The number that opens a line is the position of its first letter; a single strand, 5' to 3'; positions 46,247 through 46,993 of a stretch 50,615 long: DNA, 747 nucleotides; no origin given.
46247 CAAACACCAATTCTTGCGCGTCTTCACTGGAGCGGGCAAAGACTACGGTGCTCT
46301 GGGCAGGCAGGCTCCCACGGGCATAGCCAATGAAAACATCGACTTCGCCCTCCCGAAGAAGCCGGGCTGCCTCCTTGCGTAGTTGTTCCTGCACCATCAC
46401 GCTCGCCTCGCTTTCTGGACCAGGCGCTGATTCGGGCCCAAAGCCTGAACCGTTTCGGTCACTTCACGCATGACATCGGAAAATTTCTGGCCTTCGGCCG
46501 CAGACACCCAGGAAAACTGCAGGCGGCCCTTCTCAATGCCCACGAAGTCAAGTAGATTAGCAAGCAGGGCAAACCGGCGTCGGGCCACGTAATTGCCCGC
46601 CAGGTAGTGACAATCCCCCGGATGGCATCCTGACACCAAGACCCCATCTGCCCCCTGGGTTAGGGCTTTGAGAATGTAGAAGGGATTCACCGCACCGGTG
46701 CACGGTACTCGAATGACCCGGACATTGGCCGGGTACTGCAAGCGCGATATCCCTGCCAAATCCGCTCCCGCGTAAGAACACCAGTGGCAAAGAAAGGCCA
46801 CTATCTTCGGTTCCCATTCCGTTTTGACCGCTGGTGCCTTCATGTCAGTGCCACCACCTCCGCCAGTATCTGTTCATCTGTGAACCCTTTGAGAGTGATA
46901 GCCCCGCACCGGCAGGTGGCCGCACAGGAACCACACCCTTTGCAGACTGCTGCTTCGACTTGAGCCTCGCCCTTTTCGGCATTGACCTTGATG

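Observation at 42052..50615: Seven-gene operon joining an HdrA-type giant flavoprotein, MvhD, a Flx-like NAD(P)H module and MetV-MetF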

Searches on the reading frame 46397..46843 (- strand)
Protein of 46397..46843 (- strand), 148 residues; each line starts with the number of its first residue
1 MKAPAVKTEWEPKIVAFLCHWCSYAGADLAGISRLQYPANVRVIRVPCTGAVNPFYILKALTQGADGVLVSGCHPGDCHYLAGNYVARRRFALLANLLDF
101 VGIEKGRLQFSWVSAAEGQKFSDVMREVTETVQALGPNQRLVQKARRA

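Call 4: search_protein_families(library=pfam, proteins=[window:46397-46843:-], max_evalue=0.001)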
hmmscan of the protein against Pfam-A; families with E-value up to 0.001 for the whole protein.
window:46397-46843:- (148 aa): 1 family
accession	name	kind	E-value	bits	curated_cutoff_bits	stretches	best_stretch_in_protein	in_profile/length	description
PF02662.21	FlpD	-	5.6e-55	185.1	22.3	1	14-136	1-123/123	Methyl-viologen-reducing hydrogenase, delta subunit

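Call 6: find_encoding_contigs(protein=window:46397-46843:-, flank=10000, max_places=8)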
Protein window:46397-46843:- (148 aa): 1 contig read that carries it; 1 place shown.
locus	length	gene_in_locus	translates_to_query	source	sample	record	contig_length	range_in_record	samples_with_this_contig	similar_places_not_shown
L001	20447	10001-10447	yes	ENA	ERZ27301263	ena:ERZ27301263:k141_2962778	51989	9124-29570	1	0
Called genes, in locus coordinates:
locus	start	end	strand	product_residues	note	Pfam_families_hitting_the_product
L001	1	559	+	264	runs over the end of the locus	PF00142:Fer4_NifH (faint), PF01656:CbiA, PF13614:AAA_31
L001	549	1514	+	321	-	PF03599:CdhD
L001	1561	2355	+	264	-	PF00809:Pterin_bind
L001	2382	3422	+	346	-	PF01266:DAO (faint), PF07992:Pyr_redox_2, PF13450:NAD_binding_8, PF01593:Amino_oxidase (weak)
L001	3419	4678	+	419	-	PF00070:Pyr_redox (weak), PF01494:FAD_binding_3 (weak), PF01946:Thi4 (weak), PF07992:Pyr_redox_2, PF13187:Fer4_9, PF14697:Fer4_21, PF12838:Fer4_7, PF13237:Fer4_10, +10 more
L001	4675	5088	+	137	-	PF02662:FlpD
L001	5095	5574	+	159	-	PF13237:Fer4_10, PF12838:Fer4_7 (faint), PF13183:Fer4_8, PF13187:Fer4_9 (weak), PF13534:Fer4_17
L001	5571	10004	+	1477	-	PF00037:Fer4 (weak), PF12797:Fer4_2 (weak), PF12837:Fer4_6 (weak), PF14691:Fer4_20, PF07992:Pyr_redox_2, PF13450:NAD_binding_8 (weak), PF07992:Pyr_redox_2, PF07992:Pyr_redox_2, +16 more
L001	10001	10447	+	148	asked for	PF02662:FlpD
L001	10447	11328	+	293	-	PF13187:Fer4_9 (faint), PF13237:Fer4_10 (faint), PF12797:Fer4_2 (faint), PF00037:Fer4 (faint)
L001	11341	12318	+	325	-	PF00037:Fer4 (faint), PF13237:Fer4_10 (faint), PF14697:Fer4_21 (faint), PF17179:Fer4_22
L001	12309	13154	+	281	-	PF00970:FAD_binding_6, PF00175:NAD_binding_1, PF10418:DHODB_Fe-S_bind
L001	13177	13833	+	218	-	PF12225:DUF5981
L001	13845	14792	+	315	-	PF02219:MTHFR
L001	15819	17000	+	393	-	PF07690:MFS_1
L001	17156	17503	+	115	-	-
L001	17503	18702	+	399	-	PF00999:Na_H_Exchanger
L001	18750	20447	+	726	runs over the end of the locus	PF01590:GAF, PF13185:GAF_2, PF00989:PAS, PF13188:PAS_8 (faint), PF08448:PAS_4, PF13487:HD_5, PF01966:HD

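Call 23: search_solved_structures(query=L001:5571-10004:+, max_evalue=0.00001)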
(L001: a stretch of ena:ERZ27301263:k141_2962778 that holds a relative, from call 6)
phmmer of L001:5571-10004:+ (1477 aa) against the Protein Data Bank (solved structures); distinct sequences matched with E-value up to 0.00001: 40.
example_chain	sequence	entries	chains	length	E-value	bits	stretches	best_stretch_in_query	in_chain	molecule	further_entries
5odc_A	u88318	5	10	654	8.4e-190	636.4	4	926-1082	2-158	Heterodisulfide reductase, subunit A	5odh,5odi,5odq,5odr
8rvu_a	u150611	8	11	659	2.2e-188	631.7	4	629-846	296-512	H(2):CoB-CoM heterodisulfide,ferredoxin reductase subunit A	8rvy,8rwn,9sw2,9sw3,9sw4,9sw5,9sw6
8rvv_A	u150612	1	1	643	6.6e-186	623.5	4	629-847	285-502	H(2):CoB-CoM heterodisulfide,ferredoxin reductase subunit A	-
7bkb_A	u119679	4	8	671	3.8e-159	534.9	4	926-1080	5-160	CoB--CoM heterodisulfide reductase iron-sulfur subunit A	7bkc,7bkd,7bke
9sfi_A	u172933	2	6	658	8.9e-156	523.7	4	4-159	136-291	CoB--CoM heterodisulfide reductase iron-sulfur subunit A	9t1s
9bov_A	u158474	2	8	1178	9.9e-135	453.9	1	161-641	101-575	Molybdopterin oxidoreductase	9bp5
9n5u_A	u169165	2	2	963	2.2e-120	406.4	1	163-643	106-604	NfnA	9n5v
8oh5_C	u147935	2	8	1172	2.3e-113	383.1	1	161-643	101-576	Formate dehydrogenase-O, major subunit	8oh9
5jca_L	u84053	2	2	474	1.2e-96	327.8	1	162-567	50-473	NADH-dependent Ferredoxin:NADP Oxidoreductase (NfnI) subunit alpha | NADH-dependent Ferredoxin:NADP Oxidoreductase subunit alpha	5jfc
4ylf_B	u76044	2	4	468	3.3e-91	309.7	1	164-567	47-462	Dihydropyrimidine dehydrogenase subunit A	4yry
5vj7_A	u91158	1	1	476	7.1e-83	282.1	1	161-565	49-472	Oxidoreductase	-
2vdc_G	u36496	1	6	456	1.6e-58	201.4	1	162-565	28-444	GLUTAMATE SYNTHASE [NADPH] SMALL CHAIN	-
6s6s_G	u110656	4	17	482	3.1e-58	200.5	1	164-565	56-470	Glutamate synthase [NADPH] small chain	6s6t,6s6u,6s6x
1gt8_A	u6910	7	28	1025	7.4e-44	152.8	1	157-581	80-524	DIHYDROPYRIMIDINE DEHYDROGENASE | Dihydropyrimidine dehydrogenase [NADP(+)]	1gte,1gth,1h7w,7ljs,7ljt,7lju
7m31_A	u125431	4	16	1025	7.4e-44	152.8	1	157-581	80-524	Dihydropyrimidine dehydrogenase [NADP(+)]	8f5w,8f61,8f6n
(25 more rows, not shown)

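Call 51: search_solved_structures(query=L001:5571-10004:+, max_evalue=1e-180, show_alignments=1)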
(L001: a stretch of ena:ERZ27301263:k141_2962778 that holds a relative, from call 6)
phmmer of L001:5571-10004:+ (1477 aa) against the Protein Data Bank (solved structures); distinct sequences matched with E-value up to 1e-180: 3.
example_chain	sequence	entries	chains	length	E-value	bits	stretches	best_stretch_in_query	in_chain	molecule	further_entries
5odc_A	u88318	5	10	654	8.4e-190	636.4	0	926-1082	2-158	Heterodisulfide reductase, subunit A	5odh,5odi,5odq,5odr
8rvu_a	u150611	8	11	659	2.2e-188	631.7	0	629-846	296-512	H(2):CoB-CoM heterodisulfide,ferredoxin reductase subunit A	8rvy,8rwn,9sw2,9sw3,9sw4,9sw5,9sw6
8rvv_A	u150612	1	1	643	6.6e-186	623.5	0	629-847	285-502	H(2):CoB-CoM heterodisulfide,ferredoxin reductase subunit A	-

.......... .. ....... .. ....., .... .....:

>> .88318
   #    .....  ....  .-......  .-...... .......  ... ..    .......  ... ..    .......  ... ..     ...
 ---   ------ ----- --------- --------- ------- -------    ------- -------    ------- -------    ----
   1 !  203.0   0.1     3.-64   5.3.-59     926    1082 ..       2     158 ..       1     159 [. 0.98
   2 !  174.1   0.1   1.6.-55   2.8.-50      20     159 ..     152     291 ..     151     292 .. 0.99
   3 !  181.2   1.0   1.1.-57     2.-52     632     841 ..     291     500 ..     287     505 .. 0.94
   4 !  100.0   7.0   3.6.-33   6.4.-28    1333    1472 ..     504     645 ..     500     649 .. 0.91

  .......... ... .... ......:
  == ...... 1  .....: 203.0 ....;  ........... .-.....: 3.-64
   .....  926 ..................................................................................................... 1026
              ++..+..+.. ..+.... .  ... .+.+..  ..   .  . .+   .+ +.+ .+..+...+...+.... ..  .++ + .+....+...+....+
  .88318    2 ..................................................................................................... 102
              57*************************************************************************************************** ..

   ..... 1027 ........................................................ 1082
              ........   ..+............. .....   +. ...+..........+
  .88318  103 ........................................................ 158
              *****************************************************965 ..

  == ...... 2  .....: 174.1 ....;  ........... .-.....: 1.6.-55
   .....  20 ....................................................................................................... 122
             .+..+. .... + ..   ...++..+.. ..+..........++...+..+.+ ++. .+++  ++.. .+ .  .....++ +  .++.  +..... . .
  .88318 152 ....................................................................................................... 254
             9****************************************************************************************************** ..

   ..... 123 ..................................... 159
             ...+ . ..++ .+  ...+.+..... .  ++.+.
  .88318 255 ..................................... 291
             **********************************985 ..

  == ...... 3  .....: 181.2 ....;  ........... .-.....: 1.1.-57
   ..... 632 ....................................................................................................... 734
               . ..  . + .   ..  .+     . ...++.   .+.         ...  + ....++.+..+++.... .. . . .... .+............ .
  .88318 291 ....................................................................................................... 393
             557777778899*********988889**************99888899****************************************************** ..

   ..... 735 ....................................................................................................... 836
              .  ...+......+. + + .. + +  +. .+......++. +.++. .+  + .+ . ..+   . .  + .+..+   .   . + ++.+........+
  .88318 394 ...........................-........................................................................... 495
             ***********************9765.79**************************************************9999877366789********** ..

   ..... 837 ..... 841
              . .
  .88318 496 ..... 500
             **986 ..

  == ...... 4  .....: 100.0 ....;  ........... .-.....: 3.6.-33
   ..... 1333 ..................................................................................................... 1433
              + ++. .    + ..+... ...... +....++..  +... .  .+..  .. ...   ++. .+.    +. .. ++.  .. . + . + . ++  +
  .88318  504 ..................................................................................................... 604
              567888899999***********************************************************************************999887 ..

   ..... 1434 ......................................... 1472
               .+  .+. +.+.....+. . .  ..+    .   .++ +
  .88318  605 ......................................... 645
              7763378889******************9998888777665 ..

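Call 52: find_homologous_proteins(query=L001:5571-10004:+, max_evalue=1e-50)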
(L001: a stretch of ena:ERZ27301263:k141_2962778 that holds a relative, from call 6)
Query L001:5571-10004:+ (1477 aa): 7999 proteins with E <= 1e-50 among 8000 candidates; the best 120 are listed.
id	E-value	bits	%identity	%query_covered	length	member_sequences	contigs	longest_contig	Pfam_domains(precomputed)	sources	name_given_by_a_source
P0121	0.0e+0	2310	69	100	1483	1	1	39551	PF13450.13,PF07992.21,PF12837.13,PF00070.34,PF03486.21,PF12838.13,PF13454.13,PF01134.29,PF01494.26,PF12831.14,PF01946.24,PF01266.31,PF01593.31,PF12797.13,PF14691.12,PF00890.31,PF00037.33,PF13738.13,PF01262.28,PF13237.12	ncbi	ncbi:MAG: NAD(P)-binding protein [Bacillota bacterium]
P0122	0.0e+0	2214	66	100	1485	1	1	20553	PF14697.12,PF13450.13,PF07992.21,PF12837.13,PF00070.34,PF03486.21,PF12838.13,PF01494.26,PF12831.14,PF01946.24,PF01266.31,PF01593.31,PF14691.12,PF00890.31,PF00037.33,PF13738.13,PF01262.28,PF13237.12,PF13187.12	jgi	-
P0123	0.0e+0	2206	66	99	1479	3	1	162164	PF13450.13,PF07992.21,PF12837.13,PF00070.34,PF03486.21,PF12838.13,PF01134.29,PF01494.26,PF12831.14,PF01946.24,PF01266.31,PF01593.31,PF12797.13,PF14691.12,PF00890.31,PF00037.33,PF13738.13,PF01262.28,PF13187.12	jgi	jgi:heterodisulfide reductase subunit A-like polyferredoxin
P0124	0.0e+0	2109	64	100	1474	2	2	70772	PF13241.13,PF13450.13,PF07992.21,PF00070.34,PF03486.21,PF12838.13,PF01134.29,PF01494.26,PF12831.14,PF01946.24,PF01266.31,PF01593.31,PF12797.13,PF14691.12,PF00890.31,PF00037.33,PF13738.13,PF01262.28,PF13237.12,PF13187.12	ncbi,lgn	ncbi:MAG: NAD(P)-binding protein [Bacillota bacterium]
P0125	0.0e+0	2052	63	100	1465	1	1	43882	PF13241.13,PF13450.13,PF07992.21,PF00070.34,PF03486.21,PF01134.29,PF01494.26,PF12831.14,PF01946.24,PF01266.31,PF01593.31,PF14691.12,PF00890.31,PF00037.33,PF13738.13,PF01262.28,PF13237.12,PF13187.12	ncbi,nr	ncbi:MAG: FAD-dependent oxidoreductase [bacterium]|nr:FAD-dependent oxidoreductase [bacterium]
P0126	0.0e+0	2036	63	100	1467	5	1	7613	PF13241.13,PF13450.13,PF07992.21,PF00070.34,PF03486.21,PF12838.13,PF13454.13,PF05834.19,PF01134.29,PF01494.26,PF12831.14,PF01946.24,PF01266.31,PF01593.31,PF14691.12,PF00890.31,PF13738.13,PF01262.28,PF02737.25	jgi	-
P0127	0.0e+0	2007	61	99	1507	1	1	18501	PF13450.13,PF07992.21,PF12837.13,PF00070.34,PF03486.21,PF12838.13,PF01134.29,PF01494.26,PF12831.14,PF01946.24,PF01266.31,PF01593.31,PF12797.13,PF14691.12,PF00890.31,PF00037.33,PF13738.13,PF01262.28,PF13237.12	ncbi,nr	ncbi:MAG TPA: FAD-dependent oxidoreductase [Clostridia bacterium]|nr:FAD-dependent oxidoreductase [C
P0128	0.0e+0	2001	61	100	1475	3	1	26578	PF14697.12,PF13241.13,PF13450.13,PF07992.21,PF00070.34,PF03486.21,PF12838.13,PF01134.29,PF01494.26,PF12831.14,PF01946.24,PF01266.31,PF01593.31,PF14691.12,PF00890.31,PF00037.33,PF13738.13,PF01262.28,PF13237.12,PF13187.12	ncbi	ncbi:MAG: NAD(P)-binding protein [Bacillota bacterium]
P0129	0.0e+0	1986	61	100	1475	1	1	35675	PF14697.12,PF13241.13,PF13450.13,PF07992.21,PF00070.34,PF03486.21,PF12838.13,PF01134.29,PF01494.26,PF12831.14,PF01946.24,PF01266.31,PF01593.31,PF14691.12,PF00890.31,PF00037.33,PF13738.13,PF01262.28,PF13237.12,PF13187.12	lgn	-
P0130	0.0e+0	1952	61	99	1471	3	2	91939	PF13241.13,PF13450.13,PF07992.21,PF12837.13,PF00070.34,PF03486.21,PF05834.19,PF01266.31,PF14691.12,PF00890.31,PF13738.13,PF13237.12,PF02737.25,PF12838.13,PF13454.13,PF01134.29,PF01494.26,PF12831.14,PF01946.24,PF01593.31,PF12797.13,PF00037.33,PF01262.28,PF13187.12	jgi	-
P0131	0.0e+0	1945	60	99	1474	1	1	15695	PF13241.13,PF13450.13,PF07992.21,PF00070.34,PF03486.21,PF01134.29,PF01494.26,PF12831.14,PF01946.24,PF01266.31,PF01593.31,PF14691.12,PF00890.31,PF00037.33,PF13738.13,PF01262.28,PF13237.12,PF13187.12,PF02737.25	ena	-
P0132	0.0e+0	1866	57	99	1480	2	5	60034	PF14697.12,PF13241.13,PF13450.13,PF07992.21,PF12837.13,PF00070.34,PF03486.21,PF13484.12,PF01266.31,PF14691.12,PF00890.31,PF13738.13,PF13237.12,PF02737.25,PF12838.13,PF01134.29,PF01494.26,PF12831.14,PF01946.24,PF01593.31,PF12797.13,PF00037.33,PF01262.28,PF13187.12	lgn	-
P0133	0.0e+0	1851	57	99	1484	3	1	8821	PF14697.12,PF13241.13,PF13450.13,PF07992.21,PF12837.13,PF00070.34,PF03486.21,PF13484.12,PF01266.31,PF14691.12,PF00890.31,PF13738.13,PF13237.12,PF12838.13,PF13454.13,PF01134.29,PF01494.26,PF12831.14,PF01946.24,PF01593.31,PF12797.13,PF00037.33,PF01262.28,PF13187.12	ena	-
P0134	0.0e+0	1814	55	99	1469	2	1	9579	PF14697.12,PF13241.13,PF13450.13,PF07992.21,PF12837.13,PF00070.34,PF03486.21,PF01266.31,PF14691.12,PF00890.31,PF13738.13,PF13237.12,PF12838.13,PF13454.13,PF01134.29,PF01494.26,PF12831.14,PF01946.24,PF01593.31,PF12797.13,PF00037.33,PF01262.28,PF13183.12,PF13187.12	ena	-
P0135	0.0e+0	1814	55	98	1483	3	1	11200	PF14697.12,PF13450.13,PF07992.21,PF12837.13,PF00070.34,PF03486.21,PF12838.13,PF13454.13,PF01134.29,PF01494.26,PF12831.14,PF01946.24,PF01266.31,PF01593.31,PF14691.12,PF00890.31,PF00037.33,PF13738.13,PF01262.28,PF13237.12,PF13187.12,PF02737.25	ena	-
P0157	0.0e+0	1794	55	98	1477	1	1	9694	PF14697.12,PF13450.13,PF07992.21,PF12837.13,PF00070.34,PF03486.21,PF13484.12,PF12838.13,PF01134.29,PF01494.26,PF12831.14,PF01946.24,PF01266.31,PF01593.31,PF12797.13,PF14691.12,PF00890.31,PF00037.33,PF13738.13,PF01262.28,PF13237.12,PF13187.12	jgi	-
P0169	0.0e+0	1790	55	98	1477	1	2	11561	PF14697.12,PF13450.13,PF07992.21,PF12837.13,PF00070.34,PF03486.21,PF13484.12,PF12838.13,PF01134.29,PF01494.26,PF12831.14,PF01946.24,PF01266.31,PF01593.31,PF12797.13,PF14691.12,PF00890.31,PF00037.33,PF13738.13,PF01262.28,PF13237.12,PF13187.12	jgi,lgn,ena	-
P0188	0.0e+0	1782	55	99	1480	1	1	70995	PF14697.12,PF13241.13,PF13450.13,PF07992.21,PF12837.13,PF00070.34,PF03486.21,PF12838.13,PF13454.13,PF01134.29,PF01494.26,PF12831.14,PF01946.24,PF01266.31,PF01593.31,PF14691.12,PF00890.31,PF00037.33,PF13738.13,PF01262.28,PF13237.12,PF13187.12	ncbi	-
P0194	0.0e+0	1778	55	99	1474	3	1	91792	PF14697.12,PF13241.13,PF13450.13,PF07992.21,PF12837.13,PF00070.34,PF03486.21,PF13484.12,PF01266.31,PF14691.12,PF00890.31,PF13738.13,PF13237.12,PF02737.25,PF12838.13,PF13454.13,PF01134.29,PF01494.26,PF12831.14,PF01946.24,PF01593.31,PF12797.13,PF00037.33,PF01262.28,PF13187.12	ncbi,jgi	ncbi:MAG: NAD(P)-binding protein [Limnochordia bacterium]|jgi:heterodisulfide reductase subunit A-li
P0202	0.0e+0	1773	54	99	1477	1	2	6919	PF13450.13,PF07992.21,PF12837.13,PF00070.34,PF03486.21,PF12838.13,PF13454.13,PF01134.29,PF01494.26,PF12831.14,PF01946.24,PF01266.31,PF01593.31,PF12797.13,PF14691.12,PF00890.31,PF00037.33,PF13738.13,PF01262.28,PF13237.12,PF13187.12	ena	-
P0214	0.0e+0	1768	54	98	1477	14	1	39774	PF14697.12,PF13241.13,PF13450.13,PF07992.21,PF12837.13,PF00070.34,PF03486.21,PF01266.31,PF14691.12,PF00890.31,PF13738.13,PF13237.12,PF12838.13,PF13454.13,PF01134.29,PF01494.26,PF12831.14,PF01946.24,PF01593.31,PF12797.13,PF00037.33,PF01262.28,PF13183.12,PF13187.12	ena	-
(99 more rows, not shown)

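Call 53: find_encoding_contigs(protein=P0188, flank=10000, max_places=1)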
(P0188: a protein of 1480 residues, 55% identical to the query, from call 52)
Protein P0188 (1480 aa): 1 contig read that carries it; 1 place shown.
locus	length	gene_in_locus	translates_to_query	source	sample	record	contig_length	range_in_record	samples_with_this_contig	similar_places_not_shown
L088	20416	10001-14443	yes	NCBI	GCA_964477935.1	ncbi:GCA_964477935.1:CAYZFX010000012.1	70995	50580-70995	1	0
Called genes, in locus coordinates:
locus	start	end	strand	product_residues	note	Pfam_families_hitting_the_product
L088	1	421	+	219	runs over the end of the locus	PF00111:Fer2 (weak), PF13510:Fer2_4, PF00037:Fer4 (faint), PF10588:NADH-G_4Fe-4S_3 (weak), PF13237:Fer4_10 (faint), PF22117:Fer4_Nqo3 (weak), PF12838:Fer4_7 (weak), PF14697:Fer4_21 (weak)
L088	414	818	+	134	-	PF12654:DUF3786 (weak)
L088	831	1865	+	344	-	PF00890:FAD_binding_2 (weak), PF01266:DAO (weak), PF07992:Pyr_redox_2, PF12831:FAD_oxidored (weak), PF13450:NAD_binding_8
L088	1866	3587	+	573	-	PF07992:Pyr_redox_2, PF13738:Pyr_redox_3, PF00070:Pyr_redox (weak), PF00890:FAD_binding_2 (weak), PF01266:DAO, PF12831:FAD_oxidored, PF13450:NAD_binding_8, PF12838:Fer4_7, +4 more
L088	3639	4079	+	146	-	PF02662:FlpD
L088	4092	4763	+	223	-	PF12225:DUF5981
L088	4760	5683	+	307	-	PF02219:MTHFR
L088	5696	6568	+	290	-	PF02219:MTHFR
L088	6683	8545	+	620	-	PF08448:PAS_4 (weak), PF13188:PAS_8 (weak), PF00989:PAS, PF13426:PAS_9, PF00989:PAS, PF13426:PAS_9, PF00512:HisKA, PF02518:HATPase_c, +4 more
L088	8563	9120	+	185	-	PF13183:Fer4_8, PF13187:Fer4_9 (weak), PF13534:Fer4_17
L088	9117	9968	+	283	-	PF02754:CCG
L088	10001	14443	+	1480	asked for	PF14691:Fer4_20, PF07992:Pyr_redox_2, PF13450:NAD_binding_8, PF13738:Pyr_redox_3, PF07992:Pyr_redox_2, PF07992:Pyr_redox_2, PF12831:FAD_oxidored, PF13450:NAD_binding_8, +18 more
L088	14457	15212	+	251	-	PF02662:FlpD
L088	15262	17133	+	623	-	-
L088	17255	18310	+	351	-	PF14697:Fer4_21 (faint), PF12837:Fer4_6 (faint), PF13484:Fer4_16 (faint), PF12797:Fer4_2 (faint), PF13237:Fer4_10, PF12838:Fer4_7 (weak), PF13187:Fer4_9 (weak), PF00037:Fer4 (weak)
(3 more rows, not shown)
